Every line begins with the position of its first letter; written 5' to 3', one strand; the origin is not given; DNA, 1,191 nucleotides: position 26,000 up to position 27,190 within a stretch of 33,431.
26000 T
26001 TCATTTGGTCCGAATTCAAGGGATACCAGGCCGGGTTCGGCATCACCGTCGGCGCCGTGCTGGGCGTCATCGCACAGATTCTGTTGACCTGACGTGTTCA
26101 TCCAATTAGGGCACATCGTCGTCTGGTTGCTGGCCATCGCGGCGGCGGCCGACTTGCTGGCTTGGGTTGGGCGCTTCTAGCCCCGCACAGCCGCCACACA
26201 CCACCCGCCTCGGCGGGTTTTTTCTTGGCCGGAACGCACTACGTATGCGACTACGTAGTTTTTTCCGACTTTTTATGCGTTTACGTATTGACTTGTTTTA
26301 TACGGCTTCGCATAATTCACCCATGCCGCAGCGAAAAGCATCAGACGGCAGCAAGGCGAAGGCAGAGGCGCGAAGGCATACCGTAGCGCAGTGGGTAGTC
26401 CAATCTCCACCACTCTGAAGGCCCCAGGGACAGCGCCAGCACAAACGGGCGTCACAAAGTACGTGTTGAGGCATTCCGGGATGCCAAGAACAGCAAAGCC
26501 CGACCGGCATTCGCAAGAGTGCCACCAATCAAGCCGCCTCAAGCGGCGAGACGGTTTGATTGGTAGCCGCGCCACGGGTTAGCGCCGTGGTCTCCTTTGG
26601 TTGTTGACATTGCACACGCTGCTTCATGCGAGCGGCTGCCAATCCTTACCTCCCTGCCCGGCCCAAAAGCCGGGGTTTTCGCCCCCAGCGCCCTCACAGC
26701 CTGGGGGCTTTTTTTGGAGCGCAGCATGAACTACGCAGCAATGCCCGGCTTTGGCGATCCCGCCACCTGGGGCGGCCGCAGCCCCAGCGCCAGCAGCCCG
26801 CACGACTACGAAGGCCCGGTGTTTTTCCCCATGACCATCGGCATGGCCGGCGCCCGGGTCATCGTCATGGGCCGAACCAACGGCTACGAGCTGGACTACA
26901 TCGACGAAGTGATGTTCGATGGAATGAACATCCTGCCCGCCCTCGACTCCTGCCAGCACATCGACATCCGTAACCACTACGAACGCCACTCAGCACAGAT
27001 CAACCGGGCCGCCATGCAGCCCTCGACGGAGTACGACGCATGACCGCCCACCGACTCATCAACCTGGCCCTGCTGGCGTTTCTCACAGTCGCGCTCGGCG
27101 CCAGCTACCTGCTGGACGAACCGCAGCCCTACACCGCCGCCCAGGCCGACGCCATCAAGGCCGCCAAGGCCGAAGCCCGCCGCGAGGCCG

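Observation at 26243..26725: PL-type promoter drives an arginine-rich ORF with no 5' leader and a ~400-nt structured leader ending in tandem terminators: candidate antitermination switch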

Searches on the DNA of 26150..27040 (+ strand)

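Call 6: search_rna_families(source=window, start=26150, end=26800, threshold=evalue, max_evalue=10, show_alignments=3)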
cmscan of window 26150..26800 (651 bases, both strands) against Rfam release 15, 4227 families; matches with E-value up to 10: 15.
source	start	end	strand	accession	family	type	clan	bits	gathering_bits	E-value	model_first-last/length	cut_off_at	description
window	26643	26715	+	RF02837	anti-hemB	Gene; sRNA;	-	33.4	49.5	5.5e-06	1-81/81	no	Burkholderia RNA 7 (anti-hemB)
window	26521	26567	+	RF04026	mir-8499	Gene; miRNA;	-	23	100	0.049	16-62/77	no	mir-8499 microRNA precursor family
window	26725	26790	-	RF03078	chrB-a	Cis-reg;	-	21.3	43.9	0.26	1-80/80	no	chrB-a RNA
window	26668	26715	+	RF02399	NsiR1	Gene; sRNA;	-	18.1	39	0.58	1-60/60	no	Nitrogen stress-induced RNA 1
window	26640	26715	+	RF02871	ncS54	Gene; sRNA;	-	17.5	43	0.29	1-79/79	no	Burkholderia sRNA 54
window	26647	26715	+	RF02278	Betaproteobacteria_toxic_sRNA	Gene; sRNA;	-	16.9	50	0.96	1-64/64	no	Betaproteobacteria toxic small RNA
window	26769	26787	+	RF01834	fiv_FSE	Cis-reg; frameshift_element;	-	16.6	53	0.62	1-20/35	no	ribosomal frameshift site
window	26156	26223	+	RF01394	isrK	Gene; sRNA;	-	16.2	50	0.53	1-77/77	no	isrK Hfq binding RNA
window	26454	26533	-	RF00513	Trp_leader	Cis-reg; leader;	-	14.4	41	6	1-100/100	no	Tryptophan operon leader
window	26162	26226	+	RF00513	Trp_leader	Cis-reg; leader;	-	14.2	41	6.6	1-100/100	no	Tryptophan operon leader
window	26657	26674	+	RF01519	CC0196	Gene; sRNA;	-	13.5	35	2.5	36-53/58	no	Caulobacter sRNA CC0196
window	26655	26723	+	RF00519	suhB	Gene; sRNA;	CL00108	12.7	41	8.8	1-77/77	no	Makes More Granules Regulator RNA (mmgR)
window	26201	26266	+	RF02837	anti-hemB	Gene; sRNA;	-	12.4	49.5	5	1-81/81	no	Burkholderia RNA 7 (anti-hemB)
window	26654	26767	-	RF01999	group-II-D1D4-2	Intron;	CL00102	12.2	36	7.6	1-118/118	no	Group II catalytic intron D1-D4-2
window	26203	26218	-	RF00624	P9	Gene;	-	12.2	43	9.2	53-71/74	no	Pseudomonas sRNA P9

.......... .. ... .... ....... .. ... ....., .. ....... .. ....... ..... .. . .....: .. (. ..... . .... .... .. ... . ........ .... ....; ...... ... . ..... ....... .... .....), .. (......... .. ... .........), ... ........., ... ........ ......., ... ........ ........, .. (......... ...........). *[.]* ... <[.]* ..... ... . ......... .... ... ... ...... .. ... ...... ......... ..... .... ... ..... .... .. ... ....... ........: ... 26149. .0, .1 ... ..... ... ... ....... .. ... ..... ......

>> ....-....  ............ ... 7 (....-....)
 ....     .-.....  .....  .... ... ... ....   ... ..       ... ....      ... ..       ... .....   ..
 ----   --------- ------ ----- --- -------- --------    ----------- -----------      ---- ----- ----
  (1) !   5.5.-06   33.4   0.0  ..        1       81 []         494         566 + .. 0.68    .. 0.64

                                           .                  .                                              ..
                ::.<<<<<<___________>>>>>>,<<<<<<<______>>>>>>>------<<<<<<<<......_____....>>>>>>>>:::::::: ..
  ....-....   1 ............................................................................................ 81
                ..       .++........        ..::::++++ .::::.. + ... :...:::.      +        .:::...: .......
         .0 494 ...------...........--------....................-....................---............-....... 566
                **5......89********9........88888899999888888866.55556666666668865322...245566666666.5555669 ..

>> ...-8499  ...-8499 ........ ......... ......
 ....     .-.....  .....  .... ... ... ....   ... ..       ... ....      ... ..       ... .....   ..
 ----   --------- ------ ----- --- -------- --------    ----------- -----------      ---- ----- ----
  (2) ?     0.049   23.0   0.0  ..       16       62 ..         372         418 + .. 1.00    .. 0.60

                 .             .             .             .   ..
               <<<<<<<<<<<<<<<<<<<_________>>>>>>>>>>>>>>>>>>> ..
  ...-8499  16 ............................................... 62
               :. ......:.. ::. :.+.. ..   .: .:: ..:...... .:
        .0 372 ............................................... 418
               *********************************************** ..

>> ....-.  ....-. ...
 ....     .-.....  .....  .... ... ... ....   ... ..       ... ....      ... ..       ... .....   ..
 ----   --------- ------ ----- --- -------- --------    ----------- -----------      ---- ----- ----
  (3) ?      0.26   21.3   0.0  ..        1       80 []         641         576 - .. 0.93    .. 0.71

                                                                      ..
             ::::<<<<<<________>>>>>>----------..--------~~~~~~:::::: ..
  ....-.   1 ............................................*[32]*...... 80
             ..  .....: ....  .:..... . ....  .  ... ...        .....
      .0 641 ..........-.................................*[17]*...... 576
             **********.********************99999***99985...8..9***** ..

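Call 11: search_dna_similar(query=window:26200-26760:+, collection=phages, mode=distant, max_evalue=0.01)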
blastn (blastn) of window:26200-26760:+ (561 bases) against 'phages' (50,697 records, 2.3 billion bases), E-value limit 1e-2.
No match.

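Call 30: search_rna_families(sources=[L013, L009, L021, L019, L024, L018, L034, L017, L016, L031, L060, L063, L128, L113, L040], threshold=gathering)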
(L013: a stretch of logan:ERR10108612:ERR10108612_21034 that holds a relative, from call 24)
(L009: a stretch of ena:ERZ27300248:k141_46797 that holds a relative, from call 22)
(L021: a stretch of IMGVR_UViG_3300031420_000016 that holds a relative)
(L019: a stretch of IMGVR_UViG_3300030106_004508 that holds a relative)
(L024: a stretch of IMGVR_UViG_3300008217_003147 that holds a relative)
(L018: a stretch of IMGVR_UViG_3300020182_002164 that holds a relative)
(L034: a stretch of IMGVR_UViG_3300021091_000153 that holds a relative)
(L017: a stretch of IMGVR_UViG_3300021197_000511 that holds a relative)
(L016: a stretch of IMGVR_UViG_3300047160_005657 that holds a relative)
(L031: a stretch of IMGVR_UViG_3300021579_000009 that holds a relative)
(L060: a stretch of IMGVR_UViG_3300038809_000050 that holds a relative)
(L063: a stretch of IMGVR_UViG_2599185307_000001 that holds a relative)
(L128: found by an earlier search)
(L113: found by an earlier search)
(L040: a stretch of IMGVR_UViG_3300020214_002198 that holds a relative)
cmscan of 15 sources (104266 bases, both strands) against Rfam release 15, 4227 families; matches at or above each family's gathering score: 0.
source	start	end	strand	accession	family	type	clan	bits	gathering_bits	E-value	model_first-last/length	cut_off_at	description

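Call 94: search_rna_families(sources=[L139, L009, L013, L136], threshold=evalue, max_evalue=1)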
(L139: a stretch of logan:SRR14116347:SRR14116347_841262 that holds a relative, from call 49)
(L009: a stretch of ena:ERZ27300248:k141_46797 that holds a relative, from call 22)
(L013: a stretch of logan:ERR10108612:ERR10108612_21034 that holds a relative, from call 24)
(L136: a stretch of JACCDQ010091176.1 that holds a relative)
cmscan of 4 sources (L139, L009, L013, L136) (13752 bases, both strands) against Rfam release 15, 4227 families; matches with E-value up to 1: 8.
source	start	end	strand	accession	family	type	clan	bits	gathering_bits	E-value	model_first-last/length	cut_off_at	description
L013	2922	2990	+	RF02837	anti-hemB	Gene; sRNA;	-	32.1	49.5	0.00027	1-81/81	no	Burkholderia RNA 7 (anti-hemB)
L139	540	608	+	RF02837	anti-hemB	Gene; sRNA;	-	30.4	49.5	0.00083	1-81/81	no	Burkholderia RNA 7 (anti-hemB)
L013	2453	2606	+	RF02144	rsmX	Gene;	CL00106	26.4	56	0.14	1-114/114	no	rsmX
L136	1403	1470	+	RF02837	anti-hemB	Gene; sRNA;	-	24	49.5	0.056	1-81/81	no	Burkholderia RNA 7 (anti-hemB)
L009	692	761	+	RF02837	anti-hemB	Gene; sRNA;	-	23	49.5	0.1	1-81/81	no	Burkholderia RNA 7 (anti-hemB)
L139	2921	3013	+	RF00513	Trp_leader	Cis-reg; leader;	-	22.8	41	0.78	1-100/100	no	Tryptophan operon leader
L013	3873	3896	-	RF02162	XIST_A_REPEAT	Gene; sRNA;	-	20.7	33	0.3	3-26/37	no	XIST RNA A repeat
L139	567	601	+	RF01519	CC0196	Gene; sRNA;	-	20.1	35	0.96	25-58/58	no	Caulobacter sRNA CC0196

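Call 114: build_rna_model(alignment_id=A5, structure=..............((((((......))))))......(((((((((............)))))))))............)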
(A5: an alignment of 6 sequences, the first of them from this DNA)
Model R1 built from alignment A5 (6 sequences, 80 columns); structure: as given.
model positions 72; base pairs 12; branch points 1; effective number of sequences 1.99; information 0.783 bits per position. Calibrated on 0.2 Mb of random sequence (short: E-values are rough).
structure used (alignment columns):
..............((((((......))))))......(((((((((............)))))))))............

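Call 115: search_with_rna_model(model_id=R1, sources=[window, L001, L002, L003, L004, L005, L006, L009, L012, L013, L032, L134, L135, L136, L137, L139, L201, L202, L209, L211, L215, L217, L219, L021, L025, L030, L033, L060, L061, L063, L066, L078, L079, L085, L152, L165, L176, L181, L184, L164, L154, L162, L172, L174, L182, L186, L189, L194, L197, L198], max_evalue=1, make_alignment=true)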
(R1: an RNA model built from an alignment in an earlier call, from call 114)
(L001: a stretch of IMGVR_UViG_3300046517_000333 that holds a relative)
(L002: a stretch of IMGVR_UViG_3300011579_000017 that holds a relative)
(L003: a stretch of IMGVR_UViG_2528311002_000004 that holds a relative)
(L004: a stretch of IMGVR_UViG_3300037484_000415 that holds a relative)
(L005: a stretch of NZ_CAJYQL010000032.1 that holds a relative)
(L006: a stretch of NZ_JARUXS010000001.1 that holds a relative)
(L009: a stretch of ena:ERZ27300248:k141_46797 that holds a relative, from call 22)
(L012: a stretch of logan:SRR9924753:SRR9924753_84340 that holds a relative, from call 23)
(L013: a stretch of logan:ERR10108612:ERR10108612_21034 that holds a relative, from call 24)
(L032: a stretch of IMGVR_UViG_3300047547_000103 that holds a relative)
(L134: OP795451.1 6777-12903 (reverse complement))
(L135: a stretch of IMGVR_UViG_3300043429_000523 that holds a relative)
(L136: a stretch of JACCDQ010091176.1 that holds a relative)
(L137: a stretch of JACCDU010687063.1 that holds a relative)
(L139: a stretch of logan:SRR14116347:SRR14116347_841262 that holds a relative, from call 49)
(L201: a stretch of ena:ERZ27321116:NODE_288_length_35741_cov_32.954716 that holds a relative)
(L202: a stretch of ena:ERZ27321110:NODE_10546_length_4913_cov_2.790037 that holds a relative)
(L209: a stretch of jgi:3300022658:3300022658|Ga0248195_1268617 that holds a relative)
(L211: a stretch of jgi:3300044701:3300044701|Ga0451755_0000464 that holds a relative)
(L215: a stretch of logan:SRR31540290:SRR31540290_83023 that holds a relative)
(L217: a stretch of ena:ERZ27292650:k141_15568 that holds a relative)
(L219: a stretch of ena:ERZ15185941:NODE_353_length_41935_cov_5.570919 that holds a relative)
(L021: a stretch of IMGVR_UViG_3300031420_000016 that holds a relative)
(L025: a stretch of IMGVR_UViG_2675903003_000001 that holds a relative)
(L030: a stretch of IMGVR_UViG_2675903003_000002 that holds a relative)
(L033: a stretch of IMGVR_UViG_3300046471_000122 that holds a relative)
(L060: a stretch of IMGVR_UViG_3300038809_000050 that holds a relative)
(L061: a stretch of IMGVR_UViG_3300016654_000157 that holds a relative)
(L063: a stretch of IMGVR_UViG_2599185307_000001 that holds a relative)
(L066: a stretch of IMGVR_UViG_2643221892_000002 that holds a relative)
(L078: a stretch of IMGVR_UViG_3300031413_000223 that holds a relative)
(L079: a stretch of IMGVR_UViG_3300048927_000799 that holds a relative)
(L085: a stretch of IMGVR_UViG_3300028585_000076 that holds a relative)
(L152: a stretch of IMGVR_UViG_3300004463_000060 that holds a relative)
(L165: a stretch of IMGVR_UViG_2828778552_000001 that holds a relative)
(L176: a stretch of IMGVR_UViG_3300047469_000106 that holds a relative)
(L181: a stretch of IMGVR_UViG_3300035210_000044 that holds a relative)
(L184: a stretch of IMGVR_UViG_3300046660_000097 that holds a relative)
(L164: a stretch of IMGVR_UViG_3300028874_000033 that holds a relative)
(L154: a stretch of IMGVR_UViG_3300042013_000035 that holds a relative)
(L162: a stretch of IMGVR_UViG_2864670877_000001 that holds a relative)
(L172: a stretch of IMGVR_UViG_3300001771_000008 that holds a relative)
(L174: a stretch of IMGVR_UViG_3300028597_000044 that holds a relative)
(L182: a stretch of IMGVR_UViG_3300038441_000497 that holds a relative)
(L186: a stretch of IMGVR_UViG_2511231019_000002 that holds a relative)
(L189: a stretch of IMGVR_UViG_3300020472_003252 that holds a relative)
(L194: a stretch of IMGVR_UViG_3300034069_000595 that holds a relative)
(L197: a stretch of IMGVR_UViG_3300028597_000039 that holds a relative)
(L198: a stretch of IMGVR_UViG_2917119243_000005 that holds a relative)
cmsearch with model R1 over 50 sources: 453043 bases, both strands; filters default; matches with E-value up to 1: 15.
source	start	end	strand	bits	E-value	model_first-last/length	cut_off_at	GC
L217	1054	1125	-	97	8e-25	1-72/72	no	0.62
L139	539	612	+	91.9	2.3e-23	1-72/72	no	0.66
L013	2921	2994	+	85.8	1.3e-21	1-72/72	no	0.61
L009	691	765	+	84.9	2.4e-21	1-72/72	no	0.69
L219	1035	1104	-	81.4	2.5e-20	1-72/72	no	0.56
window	26644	26719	+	81.3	2.6e-20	1-72/72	no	0.66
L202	931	1015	-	38.7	4.6e-08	1-72/72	no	0.61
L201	707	791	-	36.9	1.5e-07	1-72/72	no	0.62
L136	1407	1475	+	32.4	2.9e-06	1-72/72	no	0.58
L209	1486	1556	-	30.8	8.6e-06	1-72/72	no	0.55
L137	3738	3806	-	30.7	9.5e-06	1-72/72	no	0.58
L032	8070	8138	+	30.4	1.1e-05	1-72/72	no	0.58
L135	6520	6588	+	30.4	1.1e-05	1-72/72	no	0.58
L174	5028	5073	-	18.4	0.033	14-64/72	no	0.67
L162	5066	5113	+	14.5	0.42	1-72/72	no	0.54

Alignment A6: 15 matches aligned to the model, 109 columns, each read 5' to 3' on its own strand. Consensus structure (alignment columns), stored with it:
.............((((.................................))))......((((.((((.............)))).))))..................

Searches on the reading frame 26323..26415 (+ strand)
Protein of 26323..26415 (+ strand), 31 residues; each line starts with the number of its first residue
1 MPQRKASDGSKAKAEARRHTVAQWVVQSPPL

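Call 76: search_protein_families(library=phrogs, proteins=[window:26323-26415:+], max_evalue=1)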
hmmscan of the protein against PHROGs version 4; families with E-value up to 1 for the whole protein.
seq(31 aa): 0 families

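Call 77: search_protein_families(library=pfam, proteins=[window:26323-26415:+], max_evalue=1)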
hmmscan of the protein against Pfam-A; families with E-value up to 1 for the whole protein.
seq(31 aa): 0 families

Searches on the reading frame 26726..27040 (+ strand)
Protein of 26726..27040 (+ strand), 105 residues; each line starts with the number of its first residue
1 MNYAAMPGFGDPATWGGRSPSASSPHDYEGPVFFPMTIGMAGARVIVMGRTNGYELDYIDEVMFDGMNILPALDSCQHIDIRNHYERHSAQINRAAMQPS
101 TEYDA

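Call 14: find_related_loci(query=window:26726-27040:+, collection=viral_contigs, flank=4000)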
Query window:26726-27040:+ (105 aa) in viral_contigs; peptide patterns used: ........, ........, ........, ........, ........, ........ (x = any residue, [..] = any of these).
4 stretches matched a pattern, but none encodes a relative of the query by tblastn (E <= 1e-3).

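Call 16: find_encoding_contigs(protein=window:26726-27040:+, flank=3000, max_places=10)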
Protein window:26726-27040:+ (105 aa): no gene with exactly this product is on record in the collection.

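Call 21: find_homologous_proteins(query=window:26726-27040:+)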
Query window:26726-27040:+ (105 aa): 5 proteins with E <= 0.001 among 7 candidates.
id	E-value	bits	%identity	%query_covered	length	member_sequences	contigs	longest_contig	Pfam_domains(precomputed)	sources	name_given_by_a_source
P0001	8.7e-65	234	96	100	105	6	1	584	-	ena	-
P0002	2.9e-54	200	84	100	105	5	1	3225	-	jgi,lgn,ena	-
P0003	7.3e-33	131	62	97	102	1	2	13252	-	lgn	-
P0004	7.3e-32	128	62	95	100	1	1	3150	-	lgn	-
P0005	4.6e-28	115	59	97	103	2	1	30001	-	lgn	-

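Call 22: find_encoding_contigs(protein=P0002, flank=3000, max_places=6)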
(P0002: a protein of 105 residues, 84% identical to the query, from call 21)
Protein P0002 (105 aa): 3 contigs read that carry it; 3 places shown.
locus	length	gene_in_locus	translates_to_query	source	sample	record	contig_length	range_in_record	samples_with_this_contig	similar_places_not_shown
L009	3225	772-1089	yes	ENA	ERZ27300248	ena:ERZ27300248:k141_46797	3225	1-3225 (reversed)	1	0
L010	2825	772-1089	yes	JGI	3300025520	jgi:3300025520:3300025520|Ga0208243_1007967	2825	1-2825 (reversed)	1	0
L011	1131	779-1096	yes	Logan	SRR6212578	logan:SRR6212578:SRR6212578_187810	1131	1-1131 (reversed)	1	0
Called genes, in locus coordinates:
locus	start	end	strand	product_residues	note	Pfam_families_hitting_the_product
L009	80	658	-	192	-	-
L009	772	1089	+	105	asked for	-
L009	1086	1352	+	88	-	-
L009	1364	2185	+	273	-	-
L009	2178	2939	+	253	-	-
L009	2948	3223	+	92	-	?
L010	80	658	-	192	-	-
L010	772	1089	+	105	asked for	-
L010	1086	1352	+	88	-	-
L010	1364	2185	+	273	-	-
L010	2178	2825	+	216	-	?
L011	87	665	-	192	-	-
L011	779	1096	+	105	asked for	-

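Call 23: find_encoding_contigs(protein=P0003, flank=3000, max_places=6)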
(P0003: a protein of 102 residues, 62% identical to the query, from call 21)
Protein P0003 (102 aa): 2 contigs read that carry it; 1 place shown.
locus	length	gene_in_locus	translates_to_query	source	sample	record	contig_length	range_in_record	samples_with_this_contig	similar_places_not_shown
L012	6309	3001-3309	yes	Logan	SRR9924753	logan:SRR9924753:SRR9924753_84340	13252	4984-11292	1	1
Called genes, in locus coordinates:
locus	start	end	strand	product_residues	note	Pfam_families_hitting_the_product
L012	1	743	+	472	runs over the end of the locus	-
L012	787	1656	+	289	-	PF02086:MethyltransfD12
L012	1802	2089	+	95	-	-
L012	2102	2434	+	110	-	PF12441:CopG_antitoxin (weak)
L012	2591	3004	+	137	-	PF27050:Phage_P22_Y8K6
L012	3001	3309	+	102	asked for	-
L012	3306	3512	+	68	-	-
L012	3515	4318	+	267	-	PF12705:PDDEXK_1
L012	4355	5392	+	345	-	PF03837:RecT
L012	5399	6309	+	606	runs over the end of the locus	PF02463:SMC_N (faint), PF13175:AAA_15 (weak), PF13476:AAA_23 (weak)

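Call 24: find_encoding_contigs(protein=P0005, flank=3000, max_places=6)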
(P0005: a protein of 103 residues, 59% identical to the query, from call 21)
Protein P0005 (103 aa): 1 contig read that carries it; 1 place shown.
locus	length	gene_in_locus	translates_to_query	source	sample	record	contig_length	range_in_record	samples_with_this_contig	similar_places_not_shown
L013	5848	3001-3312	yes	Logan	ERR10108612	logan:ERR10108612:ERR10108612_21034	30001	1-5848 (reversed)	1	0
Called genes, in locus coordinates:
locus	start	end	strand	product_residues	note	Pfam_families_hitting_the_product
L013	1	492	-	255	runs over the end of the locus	-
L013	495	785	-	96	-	-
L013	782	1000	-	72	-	-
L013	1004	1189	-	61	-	PF14549:P22_Cro (weak)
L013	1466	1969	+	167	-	PF00717:Peptidase_S24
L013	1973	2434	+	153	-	-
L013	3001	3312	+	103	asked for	-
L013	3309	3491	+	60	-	-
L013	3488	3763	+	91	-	-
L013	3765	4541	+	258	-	PF03837:RecT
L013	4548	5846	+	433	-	?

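Call 49: find_encoding_contigs(protein=P0004, flank=3000, max_places=6)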
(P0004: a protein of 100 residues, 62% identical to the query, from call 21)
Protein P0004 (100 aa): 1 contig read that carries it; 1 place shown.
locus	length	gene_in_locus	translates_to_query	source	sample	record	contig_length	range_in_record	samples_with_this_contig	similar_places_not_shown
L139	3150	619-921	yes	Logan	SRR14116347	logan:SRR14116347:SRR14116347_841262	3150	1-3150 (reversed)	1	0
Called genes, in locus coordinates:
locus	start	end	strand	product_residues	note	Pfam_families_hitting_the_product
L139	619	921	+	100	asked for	-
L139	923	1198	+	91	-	-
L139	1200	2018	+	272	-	-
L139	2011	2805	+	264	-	-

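Call 50: find_encoding_contigs(protein=P0001, flank=3000, max_places=6)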
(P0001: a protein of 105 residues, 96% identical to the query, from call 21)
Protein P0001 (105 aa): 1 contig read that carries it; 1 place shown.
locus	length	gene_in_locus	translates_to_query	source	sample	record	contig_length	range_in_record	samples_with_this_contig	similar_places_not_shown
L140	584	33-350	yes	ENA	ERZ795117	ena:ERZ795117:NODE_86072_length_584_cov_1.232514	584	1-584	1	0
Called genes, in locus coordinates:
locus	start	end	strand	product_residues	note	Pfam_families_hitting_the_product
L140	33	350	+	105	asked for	-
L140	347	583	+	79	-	?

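Call 56: search_protein_families(library=phrogs, proteins=[window:26726-27040:+], max_evalue=0.001)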
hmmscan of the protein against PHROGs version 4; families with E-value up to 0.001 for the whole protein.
window:26726-27040:+ (105 aa): 0 families
